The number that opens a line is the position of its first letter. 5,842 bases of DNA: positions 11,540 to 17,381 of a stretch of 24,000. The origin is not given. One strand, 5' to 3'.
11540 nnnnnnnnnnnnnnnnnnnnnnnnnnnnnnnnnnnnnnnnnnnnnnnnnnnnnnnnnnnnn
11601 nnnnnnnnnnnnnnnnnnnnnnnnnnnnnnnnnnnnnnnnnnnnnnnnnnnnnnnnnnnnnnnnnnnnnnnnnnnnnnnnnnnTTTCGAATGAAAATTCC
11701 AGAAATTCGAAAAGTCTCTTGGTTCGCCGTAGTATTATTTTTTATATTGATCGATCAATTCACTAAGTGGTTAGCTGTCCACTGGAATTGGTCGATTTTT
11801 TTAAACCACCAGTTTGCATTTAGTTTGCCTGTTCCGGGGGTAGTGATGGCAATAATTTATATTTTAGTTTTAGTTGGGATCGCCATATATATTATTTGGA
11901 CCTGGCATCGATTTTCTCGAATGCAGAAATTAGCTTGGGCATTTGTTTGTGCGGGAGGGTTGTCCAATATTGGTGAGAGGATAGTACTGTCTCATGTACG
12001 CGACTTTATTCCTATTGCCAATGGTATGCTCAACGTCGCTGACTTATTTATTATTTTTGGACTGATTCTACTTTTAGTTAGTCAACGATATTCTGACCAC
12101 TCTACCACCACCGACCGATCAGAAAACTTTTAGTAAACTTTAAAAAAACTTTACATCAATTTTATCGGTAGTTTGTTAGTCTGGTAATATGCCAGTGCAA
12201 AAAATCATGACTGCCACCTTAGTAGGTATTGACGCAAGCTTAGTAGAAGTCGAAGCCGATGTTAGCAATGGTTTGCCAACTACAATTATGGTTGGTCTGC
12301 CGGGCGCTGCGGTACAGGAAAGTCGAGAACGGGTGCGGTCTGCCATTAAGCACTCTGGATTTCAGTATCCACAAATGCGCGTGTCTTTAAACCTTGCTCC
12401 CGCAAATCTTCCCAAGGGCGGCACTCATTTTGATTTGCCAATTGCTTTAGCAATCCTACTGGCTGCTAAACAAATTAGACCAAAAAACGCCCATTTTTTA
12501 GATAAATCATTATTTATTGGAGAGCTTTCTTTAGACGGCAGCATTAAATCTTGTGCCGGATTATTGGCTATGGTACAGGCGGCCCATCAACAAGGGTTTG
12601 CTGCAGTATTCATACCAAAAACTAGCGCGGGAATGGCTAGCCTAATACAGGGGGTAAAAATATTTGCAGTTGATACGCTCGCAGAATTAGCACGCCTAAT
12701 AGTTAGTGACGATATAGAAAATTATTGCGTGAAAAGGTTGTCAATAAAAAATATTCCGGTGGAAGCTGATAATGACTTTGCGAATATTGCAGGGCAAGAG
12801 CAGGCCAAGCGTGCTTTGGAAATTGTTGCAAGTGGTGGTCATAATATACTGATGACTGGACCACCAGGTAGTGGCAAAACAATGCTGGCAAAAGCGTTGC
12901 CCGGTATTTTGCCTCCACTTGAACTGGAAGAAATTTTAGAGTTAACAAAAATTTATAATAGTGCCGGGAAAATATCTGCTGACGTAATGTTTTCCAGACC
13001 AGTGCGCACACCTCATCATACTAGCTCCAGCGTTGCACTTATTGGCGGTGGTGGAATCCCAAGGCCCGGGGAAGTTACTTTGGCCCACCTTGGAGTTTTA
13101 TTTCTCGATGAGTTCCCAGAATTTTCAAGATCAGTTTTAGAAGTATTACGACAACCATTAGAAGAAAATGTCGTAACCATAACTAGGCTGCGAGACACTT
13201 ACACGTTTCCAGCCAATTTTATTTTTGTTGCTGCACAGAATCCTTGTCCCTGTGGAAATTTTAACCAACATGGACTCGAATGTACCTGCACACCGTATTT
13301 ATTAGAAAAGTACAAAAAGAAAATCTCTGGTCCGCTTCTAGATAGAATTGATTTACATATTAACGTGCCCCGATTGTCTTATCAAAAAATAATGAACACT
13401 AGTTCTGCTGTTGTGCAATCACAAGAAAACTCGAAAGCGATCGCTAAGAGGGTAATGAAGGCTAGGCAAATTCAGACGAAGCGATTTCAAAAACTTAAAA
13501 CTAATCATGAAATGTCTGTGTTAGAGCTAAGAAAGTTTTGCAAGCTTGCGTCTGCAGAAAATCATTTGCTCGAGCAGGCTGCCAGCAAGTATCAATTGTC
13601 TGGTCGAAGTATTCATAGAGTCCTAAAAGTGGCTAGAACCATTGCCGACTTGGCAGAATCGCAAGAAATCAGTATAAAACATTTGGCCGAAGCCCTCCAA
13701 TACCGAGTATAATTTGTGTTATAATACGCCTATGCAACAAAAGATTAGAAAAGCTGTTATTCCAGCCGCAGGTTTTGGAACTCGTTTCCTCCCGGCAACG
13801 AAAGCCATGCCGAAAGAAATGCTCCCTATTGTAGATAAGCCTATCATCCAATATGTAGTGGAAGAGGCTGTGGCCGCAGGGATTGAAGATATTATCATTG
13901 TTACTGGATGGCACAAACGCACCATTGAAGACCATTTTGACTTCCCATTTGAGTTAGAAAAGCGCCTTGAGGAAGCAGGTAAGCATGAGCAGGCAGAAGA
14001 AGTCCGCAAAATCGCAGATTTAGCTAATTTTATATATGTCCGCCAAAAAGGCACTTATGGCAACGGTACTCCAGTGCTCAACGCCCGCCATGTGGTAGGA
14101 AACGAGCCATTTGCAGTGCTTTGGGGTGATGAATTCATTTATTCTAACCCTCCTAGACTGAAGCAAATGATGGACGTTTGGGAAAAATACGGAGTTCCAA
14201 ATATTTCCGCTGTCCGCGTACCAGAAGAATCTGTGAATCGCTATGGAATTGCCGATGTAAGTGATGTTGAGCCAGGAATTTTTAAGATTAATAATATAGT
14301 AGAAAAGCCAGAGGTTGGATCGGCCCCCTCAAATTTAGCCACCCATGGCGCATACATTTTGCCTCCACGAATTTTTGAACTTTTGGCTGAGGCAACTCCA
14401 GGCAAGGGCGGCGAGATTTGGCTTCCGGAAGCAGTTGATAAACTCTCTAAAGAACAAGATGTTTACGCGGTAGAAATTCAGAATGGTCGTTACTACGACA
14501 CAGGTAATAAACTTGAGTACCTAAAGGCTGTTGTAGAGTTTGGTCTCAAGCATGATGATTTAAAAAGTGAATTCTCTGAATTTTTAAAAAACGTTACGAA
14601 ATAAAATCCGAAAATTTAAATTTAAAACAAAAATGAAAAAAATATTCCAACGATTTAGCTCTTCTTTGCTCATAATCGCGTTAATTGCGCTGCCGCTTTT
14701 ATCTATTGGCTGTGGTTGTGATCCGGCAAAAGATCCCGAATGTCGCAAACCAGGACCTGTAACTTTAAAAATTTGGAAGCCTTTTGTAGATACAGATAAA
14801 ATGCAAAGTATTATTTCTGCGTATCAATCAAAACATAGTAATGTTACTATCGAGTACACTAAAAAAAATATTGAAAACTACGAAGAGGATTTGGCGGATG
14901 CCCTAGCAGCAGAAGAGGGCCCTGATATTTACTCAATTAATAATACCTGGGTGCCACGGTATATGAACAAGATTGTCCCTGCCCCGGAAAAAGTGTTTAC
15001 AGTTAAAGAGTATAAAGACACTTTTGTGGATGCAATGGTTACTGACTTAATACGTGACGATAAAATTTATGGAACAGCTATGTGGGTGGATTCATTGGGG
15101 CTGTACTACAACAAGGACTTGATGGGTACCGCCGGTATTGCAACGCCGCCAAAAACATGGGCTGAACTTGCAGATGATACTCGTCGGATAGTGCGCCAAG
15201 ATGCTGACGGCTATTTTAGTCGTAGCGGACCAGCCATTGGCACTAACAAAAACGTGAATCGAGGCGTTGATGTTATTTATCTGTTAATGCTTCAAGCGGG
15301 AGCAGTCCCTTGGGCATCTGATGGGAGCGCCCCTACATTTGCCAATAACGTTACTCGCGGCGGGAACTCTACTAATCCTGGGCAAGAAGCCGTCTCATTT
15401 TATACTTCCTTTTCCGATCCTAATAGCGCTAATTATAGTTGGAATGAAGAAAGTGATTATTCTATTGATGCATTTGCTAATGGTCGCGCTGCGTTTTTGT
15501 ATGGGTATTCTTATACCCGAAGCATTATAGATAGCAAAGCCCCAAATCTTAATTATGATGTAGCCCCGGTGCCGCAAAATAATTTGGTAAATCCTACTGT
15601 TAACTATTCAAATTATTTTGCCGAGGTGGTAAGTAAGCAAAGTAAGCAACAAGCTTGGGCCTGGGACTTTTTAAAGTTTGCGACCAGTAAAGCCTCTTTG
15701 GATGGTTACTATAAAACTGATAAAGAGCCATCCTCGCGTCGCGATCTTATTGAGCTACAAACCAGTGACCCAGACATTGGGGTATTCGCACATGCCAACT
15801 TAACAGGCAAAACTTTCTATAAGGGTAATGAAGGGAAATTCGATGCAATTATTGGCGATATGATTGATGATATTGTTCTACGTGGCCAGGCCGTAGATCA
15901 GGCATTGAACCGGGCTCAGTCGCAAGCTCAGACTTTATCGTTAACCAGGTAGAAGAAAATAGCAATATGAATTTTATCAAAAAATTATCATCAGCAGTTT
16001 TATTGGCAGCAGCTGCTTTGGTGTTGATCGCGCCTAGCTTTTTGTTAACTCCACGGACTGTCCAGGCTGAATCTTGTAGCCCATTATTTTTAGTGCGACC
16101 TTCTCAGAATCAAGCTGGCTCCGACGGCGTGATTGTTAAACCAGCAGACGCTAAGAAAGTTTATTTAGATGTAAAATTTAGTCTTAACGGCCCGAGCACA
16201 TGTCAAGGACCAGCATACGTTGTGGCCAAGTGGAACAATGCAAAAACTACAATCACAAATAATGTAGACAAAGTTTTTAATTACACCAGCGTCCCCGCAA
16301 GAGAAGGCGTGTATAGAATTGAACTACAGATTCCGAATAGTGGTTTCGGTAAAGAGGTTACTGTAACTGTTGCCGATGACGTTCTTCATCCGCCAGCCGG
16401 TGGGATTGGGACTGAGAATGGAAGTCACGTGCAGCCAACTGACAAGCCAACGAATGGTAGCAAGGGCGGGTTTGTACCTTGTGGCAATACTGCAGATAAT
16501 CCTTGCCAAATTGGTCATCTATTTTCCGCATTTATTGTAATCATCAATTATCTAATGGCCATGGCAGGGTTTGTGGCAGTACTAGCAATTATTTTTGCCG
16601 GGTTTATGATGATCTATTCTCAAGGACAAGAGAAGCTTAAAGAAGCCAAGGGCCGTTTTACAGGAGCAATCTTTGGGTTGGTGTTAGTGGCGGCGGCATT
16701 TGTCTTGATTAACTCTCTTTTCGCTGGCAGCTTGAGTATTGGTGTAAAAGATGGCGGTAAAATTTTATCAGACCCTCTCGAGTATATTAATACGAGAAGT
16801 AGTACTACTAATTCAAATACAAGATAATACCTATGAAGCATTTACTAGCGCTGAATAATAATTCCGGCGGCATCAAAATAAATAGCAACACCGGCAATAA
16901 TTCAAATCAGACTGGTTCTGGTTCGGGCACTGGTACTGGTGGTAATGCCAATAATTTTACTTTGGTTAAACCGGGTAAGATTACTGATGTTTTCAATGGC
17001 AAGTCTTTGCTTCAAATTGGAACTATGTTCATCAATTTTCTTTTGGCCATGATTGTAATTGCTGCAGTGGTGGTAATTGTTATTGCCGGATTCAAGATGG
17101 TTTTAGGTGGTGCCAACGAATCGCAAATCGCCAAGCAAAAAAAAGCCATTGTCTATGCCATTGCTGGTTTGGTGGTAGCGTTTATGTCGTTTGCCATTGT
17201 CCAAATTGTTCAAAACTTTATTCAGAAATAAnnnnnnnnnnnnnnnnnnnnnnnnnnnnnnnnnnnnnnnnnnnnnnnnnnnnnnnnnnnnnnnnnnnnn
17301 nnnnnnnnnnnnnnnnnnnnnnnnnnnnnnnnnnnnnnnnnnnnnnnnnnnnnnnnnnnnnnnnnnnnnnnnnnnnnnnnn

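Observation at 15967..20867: Eight tandem paralogs with a C-terminal VirB2/TrbC-like two-helix pilin module and unrelated N-terminal regions, with no secretion machinery nearby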

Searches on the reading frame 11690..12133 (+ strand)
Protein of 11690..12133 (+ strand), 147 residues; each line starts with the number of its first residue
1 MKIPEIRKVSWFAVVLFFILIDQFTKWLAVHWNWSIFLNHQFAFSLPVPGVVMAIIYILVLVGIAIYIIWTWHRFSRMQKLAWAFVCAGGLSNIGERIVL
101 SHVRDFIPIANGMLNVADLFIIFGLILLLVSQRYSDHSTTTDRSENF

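Call 22: search_protein_families(library=pfam, proteins=[window:11690-12133:+], max_evalue=0.001)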
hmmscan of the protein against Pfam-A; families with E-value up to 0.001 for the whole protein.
window:11690-12133:+ (147 aa): 1 family
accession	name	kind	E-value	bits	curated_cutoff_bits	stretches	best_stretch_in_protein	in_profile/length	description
PF01252.23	Peptidase_A8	-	5e-15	56.4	25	1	15-131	2-139/142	Signal peptidase (SPase) II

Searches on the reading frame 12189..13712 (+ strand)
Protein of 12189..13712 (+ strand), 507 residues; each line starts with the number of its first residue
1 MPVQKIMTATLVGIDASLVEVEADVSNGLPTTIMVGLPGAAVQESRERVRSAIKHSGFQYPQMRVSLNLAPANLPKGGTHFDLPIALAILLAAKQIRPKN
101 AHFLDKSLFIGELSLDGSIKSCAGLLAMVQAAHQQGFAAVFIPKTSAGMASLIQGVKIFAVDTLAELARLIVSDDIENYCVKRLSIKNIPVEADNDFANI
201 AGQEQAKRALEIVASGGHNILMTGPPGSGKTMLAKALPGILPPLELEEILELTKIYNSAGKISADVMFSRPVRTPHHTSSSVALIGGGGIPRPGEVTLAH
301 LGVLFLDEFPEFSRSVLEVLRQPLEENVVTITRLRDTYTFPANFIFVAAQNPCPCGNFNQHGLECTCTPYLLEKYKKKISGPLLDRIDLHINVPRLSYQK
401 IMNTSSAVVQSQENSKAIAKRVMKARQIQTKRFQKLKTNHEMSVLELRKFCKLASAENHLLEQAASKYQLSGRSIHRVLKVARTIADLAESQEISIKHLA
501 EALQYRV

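Call 5: search_protein_families(library=pfam, proteins=[window:12189-13712:+], max_evalue=0.001)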
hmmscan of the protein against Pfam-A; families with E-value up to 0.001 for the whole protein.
window:12189-13712:+ (507 aa): 9 families
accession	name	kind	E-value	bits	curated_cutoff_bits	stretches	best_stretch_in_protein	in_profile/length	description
PF01078.27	Mg_chelatase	-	8.5e-88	293.6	20.3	1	196-400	1-206/207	Magnesium chelatase, subunit ChlI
PF13541.12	ChlI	-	8.2e-42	142.4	27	1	21-145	1-120/121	Subunit ChlI of Mg-chelatase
PF13335.12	Mg_chelatase_C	-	5.4e-32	110.7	26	1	413-506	2-94/94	Magnesium chelatase, subunit ChlI C-terminal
PF07728.20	AAA_5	-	1.7e-08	35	22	1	219-354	1-125/139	AAA domain (dynein-related subfamily)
PF00493.29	MCM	-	1.3e-06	28.1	23.3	1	214-361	54-181/224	MCM P-loop domain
PF00158.32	Sigma54_activat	-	4.8e-06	26.8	20.2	0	292-351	85-142/168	Sigma-54 interaction domain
PF00004.35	AAA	-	0.00025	21.9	21.2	0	220-237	1-18/131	ATPase family associated with various cellular activities (AAA)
PF05496.18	RuvB_N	-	0.00035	20.8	27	0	197-236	6-52/159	Holliday junction DNA helicase RuvB P-loop domain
PF05362.19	Lon_C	-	0.00039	20.5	21.1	1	17-147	41-173/205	Lon protease (S16) C-terminal proteolytic domain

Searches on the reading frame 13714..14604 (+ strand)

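Call 5: search_protein_families(library=pfam, proteins=[window:13714-14604:+], max_evalue=0.001)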
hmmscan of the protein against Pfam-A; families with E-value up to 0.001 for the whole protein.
window:13714-14604:+ (296 aa): 2 families
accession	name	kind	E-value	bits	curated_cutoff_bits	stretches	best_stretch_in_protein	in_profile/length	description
PF00483.29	NTP_transferase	-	1.4e-27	97.3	21.2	1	13-272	1-238/245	Nucleotidyl transferase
PF12804.13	NTP_transf_3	-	1.3e-06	29.1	27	1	14-70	1-52/160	MobA-like NTP transferase domain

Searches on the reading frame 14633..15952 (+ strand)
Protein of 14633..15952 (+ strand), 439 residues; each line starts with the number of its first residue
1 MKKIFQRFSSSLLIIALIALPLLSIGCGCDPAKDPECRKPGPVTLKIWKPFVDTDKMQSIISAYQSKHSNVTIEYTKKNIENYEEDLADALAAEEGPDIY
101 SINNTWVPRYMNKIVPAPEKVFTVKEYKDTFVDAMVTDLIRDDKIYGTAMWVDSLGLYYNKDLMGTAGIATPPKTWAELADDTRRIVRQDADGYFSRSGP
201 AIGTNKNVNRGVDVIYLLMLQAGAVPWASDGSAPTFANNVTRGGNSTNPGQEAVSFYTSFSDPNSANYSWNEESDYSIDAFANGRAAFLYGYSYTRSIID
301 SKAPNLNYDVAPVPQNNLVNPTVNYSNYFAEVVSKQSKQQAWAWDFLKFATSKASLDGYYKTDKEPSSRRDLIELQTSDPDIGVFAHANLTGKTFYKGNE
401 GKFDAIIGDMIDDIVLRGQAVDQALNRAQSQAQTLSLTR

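Call 5: search_protein_families(library=pfam, proteins=[window:14633-15952:+], max_evalue=0.001)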
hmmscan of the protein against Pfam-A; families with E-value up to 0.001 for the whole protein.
window:14633-15952:+ (439 aa): 2 families
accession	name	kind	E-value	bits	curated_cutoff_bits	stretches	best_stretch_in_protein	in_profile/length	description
PF13416.11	SBP_bac_8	-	3.1e-24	86.7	27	1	60-371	2-264/279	Bacterial extracellular solute-binding protein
PF01547.30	SBP_bac_1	-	1.2e-23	85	26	1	55-354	6-304/307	Bacterial extracellular solute-binding protein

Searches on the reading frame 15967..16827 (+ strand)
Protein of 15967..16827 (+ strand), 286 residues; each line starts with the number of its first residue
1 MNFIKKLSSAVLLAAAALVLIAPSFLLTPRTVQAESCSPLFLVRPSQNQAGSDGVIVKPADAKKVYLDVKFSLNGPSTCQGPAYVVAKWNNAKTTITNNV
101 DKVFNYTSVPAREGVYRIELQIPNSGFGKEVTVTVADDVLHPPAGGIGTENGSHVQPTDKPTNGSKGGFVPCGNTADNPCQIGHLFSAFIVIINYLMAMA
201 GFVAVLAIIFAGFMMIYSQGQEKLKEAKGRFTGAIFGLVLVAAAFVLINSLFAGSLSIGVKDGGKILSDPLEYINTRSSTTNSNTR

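Call 3: search_protein_families(library=pfam, proteins=[window:15967-16827:+], max_evalue=1)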
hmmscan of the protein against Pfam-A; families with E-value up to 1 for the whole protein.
window:15967-16827:+ (286 aa): 7 families
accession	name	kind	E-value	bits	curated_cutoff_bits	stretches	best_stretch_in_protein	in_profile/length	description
PF18895.5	T4SS_pilin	-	1.8e-05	25.1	26.6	1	193-249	13-69/71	Type IV secretion system pilin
PF04956.18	TrbC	-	0.029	15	27.9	1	192-248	44-95/98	TrbC/VIRB2 pilin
PF13664.11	DUF4149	-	0.1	13.3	24.6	0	180-256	28-92/102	Domain of unknown function (DUF4149)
PF14147.11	Spore_YhaL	-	0.19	11.9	27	1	203-227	7-31/52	Sporulation protein YhaL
PF11190.13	DUF2976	-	0.22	11.9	28.2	1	189-252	15-79/87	Protein of unknown function (DUF2976)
PF11992.13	TgpA_N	-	0.24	10.8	30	1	9-51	162-199/333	TgpA N-terminal domain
PF11085.13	YqhR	-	0.28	11.5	27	1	203-254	72-120/165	Conserved membrane protein YqhR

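Call 6: search_protein_families(library=ncbifam, proteins=[window:15967-16827:+], max_evalue=0.1)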
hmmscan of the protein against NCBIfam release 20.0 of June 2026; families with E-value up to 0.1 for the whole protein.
window:15967-16827:+ (286 aa): 1 family
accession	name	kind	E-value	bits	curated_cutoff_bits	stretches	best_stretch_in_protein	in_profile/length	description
NF045849.1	ICE_MMCAP2_0565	equivalog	6.9e-05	22.5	40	1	192-251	16-76/80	Mbov_0395 family pilin-like conjugal transfer protein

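Call 24: search_solved_structures(query=A1, max_evalue=10)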
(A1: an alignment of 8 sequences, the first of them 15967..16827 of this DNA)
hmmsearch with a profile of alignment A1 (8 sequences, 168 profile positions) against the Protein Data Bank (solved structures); distinct sequences matched with E-value up to 10: 20.
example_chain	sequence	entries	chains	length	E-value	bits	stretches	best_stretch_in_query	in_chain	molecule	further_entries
7xbx_R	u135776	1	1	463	0.0018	21.7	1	36-97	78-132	Processed fractalkine,CX3C chemokine receptor 1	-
7f1t_A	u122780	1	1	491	0.0097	19.3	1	36-111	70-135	C-C motif chemokine 3,C-C chemokine receptor type 5,Rubredoxin,C-C chemokine receptor type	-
7f1q_R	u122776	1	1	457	0.011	19.2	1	36-111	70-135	C-C motif chemokine 3,C-C chemokine receptor type 5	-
6kea_A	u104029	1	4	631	0.014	18.8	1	26-77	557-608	Maltose-binding periplasmic protein,LINKER,hREV7,LINKER,Invasin IpaB,hREV3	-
7f1r_R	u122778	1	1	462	0.018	18.4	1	40-111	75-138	C-C motif chemokine 5,C-C chemokine receptor type 5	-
8u1u_A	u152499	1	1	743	0.021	18.2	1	39-94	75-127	C-C motif chemokine 1,C-C chemokine receptor type 8,EGFP fusion protein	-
6nif_A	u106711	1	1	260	0.028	17.8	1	23-68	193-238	hREV7, GTP-binding nuclear protein Ran, hREV3 fusion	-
6trp_A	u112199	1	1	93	0.031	17.6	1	38-64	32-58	Peptide synthetase XpsB,Peptide synthetase XpsB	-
6zeg_A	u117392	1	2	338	0.078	16.4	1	35-64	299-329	Serine/threonine-protein phosphatase PP1-alpha catalytic subunit,Brain-specific angiogenes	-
6zei_A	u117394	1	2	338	0.08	16.3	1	35-64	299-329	Serine/threonine-protein phosphatase PP1-alpha catalytic subunit,Brain-specific angiogenes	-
9nox_B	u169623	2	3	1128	0.13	15.6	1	10-84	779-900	miniGs/gust25 | Taste receptor type 1 member 3,Guanine nucleotide-binding protein G(s) subunit alpha isofo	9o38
6zeh_A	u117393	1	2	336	0.21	15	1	35-64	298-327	Serine/threonine-protein phosphatase PP1-alpha catalytic subunit,Spectrin alpha chain, non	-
4xhp_A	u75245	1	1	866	0.37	14.1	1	36-67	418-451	ParM hybrid fusion protein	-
9syr_LN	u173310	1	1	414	0.39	14.1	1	40-62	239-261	Green fluorescent protein,Small ubiquitin-related modifier 1,Green fluorescent protein,Sma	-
1x9p_A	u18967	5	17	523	0.4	14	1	30-76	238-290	Penton protein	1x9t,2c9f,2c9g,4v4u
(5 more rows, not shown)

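Call 85: search_protein_families(library=phrogs, proteins=[window:15967-16827:+], max_evalue=0.01)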
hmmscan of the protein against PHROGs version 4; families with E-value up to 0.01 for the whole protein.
window:15967-16827:+ (286 aa): 0 families

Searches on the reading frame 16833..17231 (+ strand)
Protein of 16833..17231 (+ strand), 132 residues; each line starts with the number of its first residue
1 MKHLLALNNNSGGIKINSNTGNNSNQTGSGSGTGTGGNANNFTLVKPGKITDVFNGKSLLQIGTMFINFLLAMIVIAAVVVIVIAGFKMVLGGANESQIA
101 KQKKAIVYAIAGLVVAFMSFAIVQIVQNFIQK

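Call 3: search_protein_families(library=pfam, proteins=[window:16833-17231:+], max_evalue=1)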
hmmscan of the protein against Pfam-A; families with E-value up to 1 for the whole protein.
window:16833-17231:+ (132 aa): 5 families
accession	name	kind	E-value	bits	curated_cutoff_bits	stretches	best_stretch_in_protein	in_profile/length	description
PF18895.5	T4SS_pilin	-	7e-07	29.7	26.6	1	69-125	15-70/71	Type IV secretion system pilin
PF04956.18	TrbC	-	0.0042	17.7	27.9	1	65-124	43-96/98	TrbC/VIRB2 pilin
PF05987.18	DUF898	-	0.12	11.9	28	1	63-127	182-246/336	Bacterial protein of unknown function (DUF898)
PF04290.18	DctQ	-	0.19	12.1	28.3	1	66-127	64-128/132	Tripartite ATP-independent periplasmic transporters, DctQ component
PF20712.2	CyanoTRADDas_TM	-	0.71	10.5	24.3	0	69-125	10-60/68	Cyanobacterial TRADD-N associated 2-Transmembrane domain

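Call 6: search_protein_families(library=ncbifam, proteins=[window:16833-17231:+], max_evalue=0.1)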
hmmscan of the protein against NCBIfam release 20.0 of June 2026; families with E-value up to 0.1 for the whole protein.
window:16833-17231:+ (132 aa): 2 families
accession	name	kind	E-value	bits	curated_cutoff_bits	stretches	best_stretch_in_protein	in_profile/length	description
NF045849.1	ICE_MMCAP2_0565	equivalog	1.6e-07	30.9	40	1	57-129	7-79/80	Mbov_0395 family pilin-like conjugal transfer protein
NF009117.0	PRK12468.1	equivalog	0.0056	15.5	712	1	56-129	75-150/386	flagellar biosynthesis protein FlhB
